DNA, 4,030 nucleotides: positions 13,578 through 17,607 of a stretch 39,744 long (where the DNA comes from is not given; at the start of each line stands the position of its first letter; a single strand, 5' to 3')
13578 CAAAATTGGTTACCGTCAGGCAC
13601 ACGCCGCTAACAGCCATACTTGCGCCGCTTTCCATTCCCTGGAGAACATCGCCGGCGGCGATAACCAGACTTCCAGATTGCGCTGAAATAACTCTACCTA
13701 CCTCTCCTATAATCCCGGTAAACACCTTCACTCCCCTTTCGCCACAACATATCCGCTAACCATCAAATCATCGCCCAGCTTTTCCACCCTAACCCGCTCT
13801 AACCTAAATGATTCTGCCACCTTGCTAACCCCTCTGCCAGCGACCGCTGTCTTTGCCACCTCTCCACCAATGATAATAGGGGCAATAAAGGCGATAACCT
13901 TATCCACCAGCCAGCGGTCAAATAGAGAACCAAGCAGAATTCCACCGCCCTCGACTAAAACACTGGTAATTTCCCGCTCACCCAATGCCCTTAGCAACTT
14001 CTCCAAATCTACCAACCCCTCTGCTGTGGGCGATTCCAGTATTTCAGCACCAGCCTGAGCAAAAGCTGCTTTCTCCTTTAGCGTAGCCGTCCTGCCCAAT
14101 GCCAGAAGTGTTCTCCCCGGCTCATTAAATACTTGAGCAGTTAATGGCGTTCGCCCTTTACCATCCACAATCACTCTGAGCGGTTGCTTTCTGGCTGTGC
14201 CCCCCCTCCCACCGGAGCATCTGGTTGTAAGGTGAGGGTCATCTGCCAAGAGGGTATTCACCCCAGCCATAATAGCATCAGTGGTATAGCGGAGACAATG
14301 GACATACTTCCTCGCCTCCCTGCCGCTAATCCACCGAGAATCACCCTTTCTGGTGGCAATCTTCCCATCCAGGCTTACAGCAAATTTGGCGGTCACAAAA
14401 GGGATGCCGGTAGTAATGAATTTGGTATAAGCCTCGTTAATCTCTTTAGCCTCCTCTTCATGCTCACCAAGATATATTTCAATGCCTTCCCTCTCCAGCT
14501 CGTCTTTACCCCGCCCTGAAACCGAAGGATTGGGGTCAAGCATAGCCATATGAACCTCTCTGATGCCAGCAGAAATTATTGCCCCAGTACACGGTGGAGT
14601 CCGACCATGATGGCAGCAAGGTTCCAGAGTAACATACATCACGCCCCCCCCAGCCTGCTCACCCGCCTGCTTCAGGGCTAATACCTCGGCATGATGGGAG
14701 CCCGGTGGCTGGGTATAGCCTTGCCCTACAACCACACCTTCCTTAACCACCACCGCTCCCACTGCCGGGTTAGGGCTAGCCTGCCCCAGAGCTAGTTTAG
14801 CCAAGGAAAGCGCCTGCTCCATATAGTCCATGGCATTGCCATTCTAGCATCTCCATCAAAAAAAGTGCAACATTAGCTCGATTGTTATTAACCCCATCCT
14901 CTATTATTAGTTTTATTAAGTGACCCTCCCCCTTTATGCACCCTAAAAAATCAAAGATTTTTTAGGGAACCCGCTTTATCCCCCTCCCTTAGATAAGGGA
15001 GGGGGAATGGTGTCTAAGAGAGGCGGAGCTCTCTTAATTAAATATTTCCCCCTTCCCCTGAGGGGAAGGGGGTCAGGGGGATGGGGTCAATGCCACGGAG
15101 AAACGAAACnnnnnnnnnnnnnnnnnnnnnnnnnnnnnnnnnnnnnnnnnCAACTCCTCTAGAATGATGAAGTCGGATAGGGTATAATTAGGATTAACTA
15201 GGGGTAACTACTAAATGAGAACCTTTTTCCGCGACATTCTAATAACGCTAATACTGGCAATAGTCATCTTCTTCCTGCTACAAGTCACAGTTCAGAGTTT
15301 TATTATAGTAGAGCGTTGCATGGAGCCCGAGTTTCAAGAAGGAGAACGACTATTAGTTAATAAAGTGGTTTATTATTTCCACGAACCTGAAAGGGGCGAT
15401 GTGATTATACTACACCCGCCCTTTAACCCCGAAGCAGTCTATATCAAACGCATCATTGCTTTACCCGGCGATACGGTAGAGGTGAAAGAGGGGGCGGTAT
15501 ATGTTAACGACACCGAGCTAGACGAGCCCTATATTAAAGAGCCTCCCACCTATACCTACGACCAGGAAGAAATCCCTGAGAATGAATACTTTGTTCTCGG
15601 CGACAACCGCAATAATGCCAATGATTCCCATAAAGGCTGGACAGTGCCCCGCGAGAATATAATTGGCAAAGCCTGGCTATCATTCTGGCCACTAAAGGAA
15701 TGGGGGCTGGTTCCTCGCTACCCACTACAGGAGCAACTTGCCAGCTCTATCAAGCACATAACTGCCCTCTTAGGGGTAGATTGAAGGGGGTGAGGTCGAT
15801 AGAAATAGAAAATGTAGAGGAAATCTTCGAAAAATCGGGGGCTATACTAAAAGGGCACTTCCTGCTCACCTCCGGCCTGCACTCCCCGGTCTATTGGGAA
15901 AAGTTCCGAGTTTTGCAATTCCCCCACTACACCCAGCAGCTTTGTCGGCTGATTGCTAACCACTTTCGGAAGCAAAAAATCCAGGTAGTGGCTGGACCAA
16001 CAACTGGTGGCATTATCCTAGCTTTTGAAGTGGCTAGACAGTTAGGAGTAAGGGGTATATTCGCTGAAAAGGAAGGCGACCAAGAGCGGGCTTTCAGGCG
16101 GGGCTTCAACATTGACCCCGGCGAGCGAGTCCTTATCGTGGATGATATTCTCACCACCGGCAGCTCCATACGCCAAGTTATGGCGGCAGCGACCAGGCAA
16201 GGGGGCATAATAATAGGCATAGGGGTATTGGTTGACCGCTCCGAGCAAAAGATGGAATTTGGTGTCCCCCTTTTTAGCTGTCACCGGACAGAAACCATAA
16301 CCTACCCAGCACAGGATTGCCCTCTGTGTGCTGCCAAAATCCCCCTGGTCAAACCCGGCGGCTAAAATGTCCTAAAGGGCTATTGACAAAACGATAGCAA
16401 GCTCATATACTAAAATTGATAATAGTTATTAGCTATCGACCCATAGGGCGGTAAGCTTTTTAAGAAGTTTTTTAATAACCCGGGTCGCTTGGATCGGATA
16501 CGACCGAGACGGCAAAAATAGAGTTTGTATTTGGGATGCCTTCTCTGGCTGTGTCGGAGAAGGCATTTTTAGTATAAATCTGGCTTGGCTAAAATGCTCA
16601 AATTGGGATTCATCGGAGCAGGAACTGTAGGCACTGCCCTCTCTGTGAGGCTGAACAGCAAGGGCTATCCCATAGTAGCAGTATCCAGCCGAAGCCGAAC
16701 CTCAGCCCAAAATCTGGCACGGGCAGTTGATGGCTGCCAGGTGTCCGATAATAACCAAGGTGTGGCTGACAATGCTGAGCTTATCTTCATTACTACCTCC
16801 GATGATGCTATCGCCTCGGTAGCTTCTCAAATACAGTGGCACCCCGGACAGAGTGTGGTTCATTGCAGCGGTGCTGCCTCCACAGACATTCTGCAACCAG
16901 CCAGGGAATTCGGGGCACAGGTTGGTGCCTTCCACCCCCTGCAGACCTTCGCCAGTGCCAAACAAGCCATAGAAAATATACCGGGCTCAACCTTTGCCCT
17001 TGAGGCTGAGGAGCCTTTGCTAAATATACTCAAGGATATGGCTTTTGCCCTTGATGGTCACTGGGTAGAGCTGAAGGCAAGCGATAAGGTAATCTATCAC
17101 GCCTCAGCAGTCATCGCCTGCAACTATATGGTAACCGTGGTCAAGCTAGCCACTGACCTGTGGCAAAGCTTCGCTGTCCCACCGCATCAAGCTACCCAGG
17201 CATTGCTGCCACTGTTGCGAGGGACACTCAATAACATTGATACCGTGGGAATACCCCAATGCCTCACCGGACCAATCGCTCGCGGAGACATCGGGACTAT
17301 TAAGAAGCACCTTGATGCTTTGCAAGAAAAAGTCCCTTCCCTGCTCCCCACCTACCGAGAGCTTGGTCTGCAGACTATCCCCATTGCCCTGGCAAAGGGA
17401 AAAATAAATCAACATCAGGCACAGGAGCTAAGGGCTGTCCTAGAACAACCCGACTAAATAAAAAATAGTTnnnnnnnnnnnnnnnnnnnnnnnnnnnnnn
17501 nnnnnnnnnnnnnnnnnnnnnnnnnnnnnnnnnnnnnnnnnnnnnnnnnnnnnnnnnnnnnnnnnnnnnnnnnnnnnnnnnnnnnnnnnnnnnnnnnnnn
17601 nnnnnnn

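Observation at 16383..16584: Riboswitch/attenuator-like leader in front of the pantothenate operon: tandem bulged-A hairpins plus terminator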

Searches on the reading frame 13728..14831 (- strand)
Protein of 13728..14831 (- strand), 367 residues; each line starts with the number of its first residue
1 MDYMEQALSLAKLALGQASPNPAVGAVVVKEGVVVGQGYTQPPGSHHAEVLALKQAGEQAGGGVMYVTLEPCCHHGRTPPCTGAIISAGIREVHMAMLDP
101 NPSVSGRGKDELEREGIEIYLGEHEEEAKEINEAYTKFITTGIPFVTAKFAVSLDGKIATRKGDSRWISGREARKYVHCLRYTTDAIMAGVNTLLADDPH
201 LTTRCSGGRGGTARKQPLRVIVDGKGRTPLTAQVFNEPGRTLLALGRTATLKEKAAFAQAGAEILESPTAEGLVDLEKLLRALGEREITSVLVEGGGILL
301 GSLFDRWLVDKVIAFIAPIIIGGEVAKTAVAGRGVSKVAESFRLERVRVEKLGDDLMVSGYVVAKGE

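Call 43: search_protein_families(library=ncbifam, proteins=[window:13728-14831:-], max_evalue=0.001)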
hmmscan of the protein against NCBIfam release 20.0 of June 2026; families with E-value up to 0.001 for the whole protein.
window:13728-14831:- (367 aa): 8 families
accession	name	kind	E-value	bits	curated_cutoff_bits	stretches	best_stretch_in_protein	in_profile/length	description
TIGR00326.1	eubact_ribD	equivalog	1.5e-103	346.6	156.35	1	4-357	1-341/343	bifunctional diaminohydroxyphosphoribosylaminopyrimidine deaminase/5-amino-6-(5-phosphoribosylamino)uracil reductase RibD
NF008052.0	PRK10786.1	equivalog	1.7e-86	290.2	500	1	3-358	6-362/367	bifunctional diaminohydroxyphosphoribosylaminopyrimidine deaminase/5-amino-6-(5-phosphoribosylamino)uracil reductase RibD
TIGR00227.1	ribD_Cterm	domain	3e-61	206.7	150.15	1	143-360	2-214/216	riboflavin-specific deaminase C-terminal domain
TIGR01508.1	rib_reduct_arch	equivalog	1.6e-45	154.9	186.45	1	144-358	1-206/210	2,5-diamino-6-(ribosylamino)-4(3H)-pyrimidinone 5'-phosphate reductase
NF010664.0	PRK14059.1-2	equivalog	2.2e-16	60.3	226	1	144-343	37-237/257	pyrimidine reductase family protein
NF010665.0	PRK14059.1-4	equivalog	7.3e-14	51.7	274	1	127-333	24-233/260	pyrimidine reductase family protein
NF010663.0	PRK14059.1-1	equivalog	1.6e-11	44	184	1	129-361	13-249/253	pyrimidine reductase family protein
NF008113.2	PRK10860.1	equivalog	2.8e-10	40.3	150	1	3-108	10-116/165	tRNA adenosine(34) deaminase TadA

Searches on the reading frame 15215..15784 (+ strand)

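Call 5: search_protein_families(library=pfam, proteins=[window:15215-15784:+])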
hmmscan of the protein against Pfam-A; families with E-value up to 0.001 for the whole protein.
window:15215-15784:+ (189 aa): 1 family
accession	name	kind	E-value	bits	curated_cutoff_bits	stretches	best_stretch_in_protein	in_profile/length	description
PF10502.14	Peptidase_S26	-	1e-42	146.4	22.9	1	9-158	6-168/168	Signal peptidase, peptidase S26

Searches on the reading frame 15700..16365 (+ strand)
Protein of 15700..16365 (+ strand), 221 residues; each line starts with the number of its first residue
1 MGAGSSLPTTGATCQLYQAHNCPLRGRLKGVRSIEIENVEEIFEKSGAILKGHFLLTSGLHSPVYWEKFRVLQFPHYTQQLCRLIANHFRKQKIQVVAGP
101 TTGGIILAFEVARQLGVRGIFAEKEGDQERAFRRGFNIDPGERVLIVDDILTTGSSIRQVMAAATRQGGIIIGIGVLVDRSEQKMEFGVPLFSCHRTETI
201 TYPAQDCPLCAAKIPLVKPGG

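Call 5: search_protein_families(library=pfam, proteins=[window:15700-16365:+])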
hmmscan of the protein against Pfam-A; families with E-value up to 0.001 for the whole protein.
window:15700-16365:+ (221 aa): 1 family
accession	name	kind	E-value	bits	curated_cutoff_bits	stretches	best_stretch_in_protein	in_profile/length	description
PF00156.33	Pribosyltran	-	4.3e-15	55.8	26.3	1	77-186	11-132/158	Phosphoribosyl transferase domain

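Call 43: search_protein_families(library=ncbifam, proteins=[window:15700-16365:+], max_evalue=0.001)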
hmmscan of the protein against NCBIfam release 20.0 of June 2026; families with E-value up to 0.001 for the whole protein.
window:15700-16365:+ (221 aa): 27 families (the best 25 are shown)
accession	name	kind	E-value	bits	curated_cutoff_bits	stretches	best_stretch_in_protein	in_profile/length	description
TIGR01367.1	pyrE_Therm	equivalog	1.3e-57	194.4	150.25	1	38-220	1-185/187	orotate phosphoribosyltransferase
TIGR00336.1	pyrE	equivalog_domain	2.1e-18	66.7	106.8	1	46-184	6-151/173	orotate phosphoribosyltransferase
NF001729.0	PRK00455.1-3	equivalog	1.7e-11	43.9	245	1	54-172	34-156/231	orotate phosphoribosyltransferase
NF002620.0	PRK02277.1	subfamily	2.4e-11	43.7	115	1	81-199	76-199/201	orotate phosphoribosyltransferase-like protein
NF006328.0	PRK08558.1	equivalog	3.9e-11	43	184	1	137-186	172-221/238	adenine phosphoribosyltransferase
NF002633.0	PRK02304.1-2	equivalog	5.1e-11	42.6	224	1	138-181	108-151/172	adenine phosphoribosyltransferase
TIGR01743.1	purR_Bsub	equivalog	1.8e-10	40.3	258.7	1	71-124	106-159/268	pur operon repressor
NF006671.0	PRK09219.1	equivalog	2.5e-09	36.9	177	1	138-184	114-160/192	xanthine phosphoribosyltransferase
TIGR01251.1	ribP_PPkin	subfamily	9.1e-09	34.6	113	1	33-187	104-260/309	ribose-phosphate diphosphokinase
NF010382.0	PRK13809.1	equivalog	1.1e-08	34.7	208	1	44-184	18-161/210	orotate phosphoribosyltransferase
NF002636.0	PRK02304.1-5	equivalog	2.2e-08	33.8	125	1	138-179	114-155/176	adenine phosphoribosyltransferase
TIGR01090.1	apt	equivalog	3.3e-08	33.8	185.85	0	138-179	106-147/169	adenine phosphoribosyltransferase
NF004034.0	PRK05500.1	equivalog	4.5e-08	32.1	656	1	41-183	293-435/478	bifunctional orotidine-5'-phosphate decarboxylase/orotate phosphoribosyltransferase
NF002634.0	PRK02304.1-3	equivalog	5.1e-08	32.8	170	1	138-181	115-158/182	adenine phosphoribosyltransferase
NF004689.0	PRK06031.1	equivalog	9.9e-08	31.5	175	0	141-183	154-196/233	phosphoribosyltransferase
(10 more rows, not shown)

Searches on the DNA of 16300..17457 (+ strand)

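Call 4: search_rna_families(source=window, start=16300, end=16700, threshold=evalue, max_evalue=10, show_alignments=4)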
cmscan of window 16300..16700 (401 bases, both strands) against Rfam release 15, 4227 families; matches with E-value up to 10: 8.
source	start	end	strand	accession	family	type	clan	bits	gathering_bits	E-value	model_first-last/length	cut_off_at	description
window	16431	16516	+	RF01749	pan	Cis-reg;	-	43.5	36.2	2e-06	1-92/92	no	pan motif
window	16465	16573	+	RF00515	PyrR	Cis-reg;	-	24.1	54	0.32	1-115/115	no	PyrR binding site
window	16520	16582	+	RF02019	mir-1265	Gene; miRNA;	-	17.7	79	0.71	1-82/82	no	mir-1265 microRNA precursor family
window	16517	16571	+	RF02270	nse_sRNA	Gene;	-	17.2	75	2.2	1-73/73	no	Neisseria sigma-E sRNA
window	16487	16575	+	RF04177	BTnc201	Gene; sRNA;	-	17.1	105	1.8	1-99/99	no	Bacteroides sRNA BTnc201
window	16523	16580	-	RF00885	MIR821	Gene; miRNA;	-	16.1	249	1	1-275/275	no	MIR821 microRNA precursor family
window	16373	16462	+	RF00828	mir-75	Gene; miRNA;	-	15.3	60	2.7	1-92/92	no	mir-75 microRNA precursor family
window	16462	16579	+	RF00557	L10_leader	Cis-reg; leader;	-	13.9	44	7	1-138/138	no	Ribosomal protein L10 leader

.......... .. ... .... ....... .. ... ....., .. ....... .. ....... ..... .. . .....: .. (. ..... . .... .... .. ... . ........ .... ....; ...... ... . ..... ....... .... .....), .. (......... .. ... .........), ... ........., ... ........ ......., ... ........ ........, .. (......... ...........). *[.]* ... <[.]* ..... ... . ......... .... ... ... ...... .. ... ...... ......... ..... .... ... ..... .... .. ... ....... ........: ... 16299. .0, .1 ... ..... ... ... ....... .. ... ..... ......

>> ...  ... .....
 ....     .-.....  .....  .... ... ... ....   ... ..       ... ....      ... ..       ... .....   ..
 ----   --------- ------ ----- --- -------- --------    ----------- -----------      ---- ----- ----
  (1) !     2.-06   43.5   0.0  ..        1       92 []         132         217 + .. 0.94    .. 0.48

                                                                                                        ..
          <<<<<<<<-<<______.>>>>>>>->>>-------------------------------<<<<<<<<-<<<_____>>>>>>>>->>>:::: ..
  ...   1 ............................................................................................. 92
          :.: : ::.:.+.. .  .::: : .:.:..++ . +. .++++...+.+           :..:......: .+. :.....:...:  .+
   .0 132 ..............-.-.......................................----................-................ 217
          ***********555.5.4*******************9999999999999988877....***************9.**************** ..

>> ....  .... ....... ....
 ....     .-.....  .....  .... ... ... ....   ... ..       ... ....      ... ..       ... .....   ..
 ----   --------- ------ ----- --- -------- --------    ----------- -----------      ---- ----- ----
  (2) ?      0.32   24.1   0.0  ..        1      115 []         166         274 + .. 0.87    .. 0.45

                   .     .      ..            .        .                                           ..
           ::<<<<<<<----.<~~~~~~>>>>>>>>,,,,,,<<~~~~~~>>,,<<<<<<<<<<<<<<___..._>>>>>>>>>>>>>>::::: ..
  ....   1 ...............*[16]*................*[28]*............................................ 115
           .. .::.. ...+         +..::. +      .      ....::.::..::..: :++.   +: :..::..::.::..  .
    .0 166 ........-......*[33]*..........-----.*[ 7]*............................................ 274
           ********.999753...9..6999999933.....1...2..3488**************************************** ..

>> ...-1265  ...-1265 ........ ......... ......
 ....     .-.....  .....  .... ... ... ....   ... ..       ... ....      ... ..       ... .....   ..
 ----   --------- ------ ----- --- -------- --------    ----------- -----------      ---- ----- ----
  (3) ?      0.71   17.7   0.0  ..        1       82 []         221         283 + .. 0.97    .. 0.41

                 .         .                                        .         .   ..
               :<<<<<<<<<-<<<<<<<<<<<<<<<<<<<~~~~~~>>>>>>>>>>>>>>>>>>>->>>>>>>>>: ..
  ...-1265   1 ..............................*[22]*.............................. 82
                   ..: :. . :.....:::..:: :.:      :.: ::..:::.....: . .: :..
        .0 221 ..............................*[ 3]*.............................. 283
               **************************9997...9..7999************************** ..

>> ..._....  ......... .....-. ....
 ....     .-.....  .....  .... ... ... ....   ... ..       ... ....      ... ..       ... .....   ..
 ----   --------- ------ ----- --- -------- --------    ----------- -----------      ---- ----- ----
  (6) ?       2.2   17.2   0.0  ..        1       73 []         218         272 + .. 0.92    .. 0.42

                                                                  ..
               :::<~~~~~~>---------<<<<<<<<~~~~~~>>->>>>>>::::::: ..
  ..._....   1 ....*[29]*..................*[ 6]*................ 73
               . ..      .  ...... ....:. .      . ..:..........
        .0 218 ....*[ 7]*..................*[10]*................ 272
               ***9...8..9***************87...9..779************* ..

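Call 35: search_rna_families(sources=[L001, L005, L010, L016, L021, L027, L033, L041, L045, L054, L060, L061, L064, L069, L072, L073, L075, L077, L078, L080], threshold=gathering)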
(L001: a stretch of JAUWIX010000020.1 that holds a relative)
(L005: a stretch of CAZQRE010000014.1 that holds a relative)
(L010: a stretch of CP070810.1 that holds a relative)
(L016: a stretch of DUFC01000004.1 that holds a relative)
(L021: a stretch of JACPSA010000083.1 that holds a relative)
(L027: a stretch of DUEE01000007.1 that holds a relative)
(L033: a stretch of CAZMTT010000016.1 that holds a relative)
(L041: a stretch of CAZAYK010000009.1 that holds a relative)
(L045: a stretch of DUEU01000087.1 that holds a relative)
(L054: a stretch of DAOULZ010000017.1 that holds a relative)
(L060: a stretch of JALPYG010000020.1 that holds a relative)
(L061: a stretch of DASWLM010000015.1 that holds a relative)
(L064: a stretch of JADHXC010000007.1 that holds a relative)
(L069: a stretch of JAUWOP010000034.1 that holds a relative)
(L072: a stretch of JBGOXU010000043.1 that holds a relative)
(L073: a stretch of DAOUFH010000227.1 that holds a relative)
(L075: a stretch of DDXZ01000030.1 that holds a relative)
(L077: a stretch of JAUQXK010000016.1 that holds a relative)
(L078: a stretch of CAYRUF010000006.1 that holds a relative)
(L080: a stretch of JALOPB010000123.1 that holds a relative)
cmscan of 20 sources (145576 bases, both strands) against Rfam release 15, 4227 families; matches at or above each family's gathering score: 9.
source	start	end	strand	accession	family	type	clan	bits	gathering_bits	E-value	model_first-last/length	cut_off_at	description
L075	406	479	-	RF00005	tRNA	Gene; tRNA;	CL00001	68.4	29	1.9e-12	1-71/71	no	tRNA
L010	5089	5162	+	RF00005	tRNA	Gene; tRNA;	CL00001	64.5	29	2.4e-11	1-71/71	no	tRNA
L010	3330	3415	+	RF01749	pan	Cis-reg;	-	48.2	36.2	6.1e-05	1-92/92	no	pan motif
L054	3329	3417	+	RF01749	pan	Cis-reg;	-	46.1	36.2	0.00019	1-92/92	no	pan motif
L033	3372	3449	+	RF01749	pan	Cis-reg;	-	44.1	36.2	0.00053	1-92/92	no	pan motif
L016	3329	3417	+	RF01749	pan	Cis-reg;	-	43.7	36.2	0.00063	1-92/92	no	pan motif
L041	3346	3435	+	RF01749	pan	Cis-reg;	-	41.8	36.2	0.0018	1-92/92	no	pan motif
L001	3338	3423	+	RF01749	pan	Cis-reg;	-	41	36.2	0.0027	1-92/92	no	pan motif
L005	3327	3415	+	RF01749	pan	Cis-reg;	-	40.7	36.2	0.0031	1-92/92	no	pan motif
